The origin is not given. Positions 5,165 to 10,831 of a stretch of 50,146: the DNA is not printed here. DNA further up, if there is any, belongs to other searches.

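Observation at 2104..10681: Two adjacent giant secreted proteins carry unrelated heads on one shared Calx-beta/FG-GAP tail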

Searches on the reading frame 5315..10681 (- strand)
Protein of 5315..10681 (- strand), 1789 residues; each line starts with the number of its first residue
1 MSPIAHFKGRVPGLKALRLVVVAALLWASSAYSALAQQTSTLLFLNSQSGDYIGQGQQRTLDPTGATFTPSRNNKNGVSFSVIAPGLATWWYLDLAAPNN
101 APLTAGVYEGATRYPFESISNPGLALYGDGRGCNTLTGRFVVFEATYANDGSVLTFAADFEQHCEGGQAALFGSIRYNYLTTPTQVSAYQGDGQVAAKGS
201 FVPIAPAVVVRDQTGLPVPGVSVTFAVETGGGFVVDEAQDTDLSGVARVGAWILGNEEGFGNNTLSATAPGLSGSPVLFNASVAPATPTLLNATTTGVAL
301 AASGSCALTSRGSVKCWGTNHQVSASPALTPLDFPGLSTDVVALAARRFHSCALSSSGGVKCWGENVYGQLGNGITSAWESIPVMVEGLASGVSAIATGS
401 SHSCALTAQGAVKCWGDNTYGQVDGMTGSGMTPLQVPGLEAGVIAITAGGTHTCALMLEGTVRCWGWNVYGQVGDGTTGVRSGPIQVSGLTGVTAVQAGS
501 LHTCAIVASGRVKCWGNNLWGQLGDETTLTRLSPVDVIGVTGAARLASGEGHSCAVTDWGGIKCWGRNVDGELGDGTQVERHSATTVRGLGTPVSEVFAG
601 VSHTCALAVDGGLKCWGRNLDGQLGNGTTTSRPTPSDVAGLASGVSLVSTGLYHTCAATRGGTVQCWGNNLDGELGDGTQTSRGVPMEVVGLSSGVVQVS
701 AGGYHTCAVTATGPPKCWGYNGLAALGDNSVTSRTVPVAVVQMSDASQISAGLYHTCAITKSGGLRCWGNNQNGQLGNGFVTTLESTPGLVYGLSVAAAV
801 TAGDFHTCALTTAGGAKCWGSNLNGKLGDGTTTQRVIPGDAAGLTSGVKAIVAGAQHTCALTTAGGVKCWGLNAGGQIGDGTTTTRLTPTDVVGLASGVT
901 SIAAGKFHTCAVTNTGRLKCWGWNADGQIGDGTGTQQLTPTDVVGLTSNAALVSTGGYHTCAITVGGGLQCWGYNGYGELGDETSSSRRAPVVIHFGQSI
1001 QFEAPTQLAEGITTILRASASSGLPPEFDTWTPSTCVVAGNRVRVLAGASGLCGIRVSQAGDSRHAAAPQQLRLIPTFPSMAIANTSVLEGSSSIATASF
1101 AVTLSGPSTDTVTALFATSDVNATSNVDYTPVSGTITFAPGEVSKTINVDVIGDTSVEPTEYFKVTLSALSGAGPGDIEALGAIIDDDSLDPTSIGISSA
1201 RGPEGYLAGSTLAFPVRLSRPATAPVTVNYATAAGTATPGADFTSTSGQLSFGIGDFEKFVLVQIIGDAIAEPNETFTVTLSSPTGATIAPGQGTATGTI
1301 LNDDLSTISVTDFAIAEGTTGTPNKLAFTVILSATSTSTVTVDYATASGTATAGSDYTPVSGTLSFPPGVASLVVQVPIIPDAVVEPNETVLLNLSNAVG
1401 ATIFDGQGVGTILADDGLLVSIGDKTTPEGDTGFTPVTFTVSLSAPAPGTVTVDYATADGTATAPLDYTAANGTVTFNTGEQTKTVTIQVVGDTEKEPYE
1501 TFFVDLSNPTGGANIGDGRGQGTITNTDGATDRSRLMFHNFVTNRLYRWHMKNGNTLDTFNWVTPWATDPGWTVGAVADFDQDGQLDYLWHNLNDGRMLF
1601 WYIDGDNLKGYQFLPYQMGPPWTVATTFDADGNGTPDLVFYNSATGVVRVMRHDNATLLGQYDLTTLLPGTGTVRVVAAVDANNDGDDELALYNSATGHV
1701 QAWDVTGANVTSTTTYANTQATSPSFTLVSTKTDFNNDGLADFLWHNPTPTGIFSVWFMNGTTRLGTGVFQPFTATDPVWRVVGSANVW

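Call 6: search_protein_families(library=pfam, proteins=[window:5315-10681:-], max_evalue=0.01)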
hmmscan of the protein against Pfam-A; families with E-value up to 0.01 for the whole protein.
window:5315-10681:- (1789 aa): 8 families
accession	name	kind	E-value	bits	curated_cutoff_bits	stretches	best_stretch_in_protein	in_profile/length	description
PF25390.1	WD40_RLD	-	6.3e-134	447.3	150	3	542-836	32-340/363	RCC1-like domain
PF13540.12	RCC1_2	-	9.9e-115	372.3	22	14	393-422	1-30/30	Regulator of chromosome condensation (RCC1) repeat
PF00415.24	RCC1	-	7.3e-87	286.2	21.7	12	662-709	2-50/50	Regulator of chromosome condensation (RCC1) repeat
PF03160.20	Calx-beta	-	9.6e-71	235.8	27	4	1436-1514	23-102/119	Calx-beta domain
PF25384.1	Alsin_RLD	-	9.9e-25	88.1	100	2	722-814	253-350/405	Alsin RCC1-like domain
PF13517.12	FG-GAP_3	-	7.6e-09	36.5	26.9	2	1579-1639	1-60/61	FG-GAP-like repeat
PF01839.29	FG-GAP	-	2e-08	34.4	22.1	0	1733-1750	8-25/37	FG-GAP repeat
PF02369.22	Big_1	-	0.0001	22.8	34.9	1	207-249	22-64/93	Bacterial Ig-like domain (group 1)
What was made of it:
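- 7637..9811 (-): RCC1 repeat region of B (approximate bounds, 14 repeats). call 6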

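Call 41: search_protein_families(library=ncbifam, proteins=[window:5315-10681:-], max_evalue=0.01)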
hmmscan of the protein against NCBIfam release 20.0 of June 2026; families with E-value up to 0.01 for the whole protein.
window:5315-10681:- (1789 aa): 2 families
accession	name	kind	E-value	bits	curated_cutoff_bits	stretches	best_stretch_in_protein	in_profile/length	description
TIGR00845.1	caca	equivalog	1.1e-42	145.9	679.85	4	1329-1398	416-486/921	sodium/calcium exchanger 1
NF038115.1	SVAGG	subfamily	2.4e-06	26.9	150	0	1092-1154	276-341/407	SVAGG family GlyGly-CTERM protein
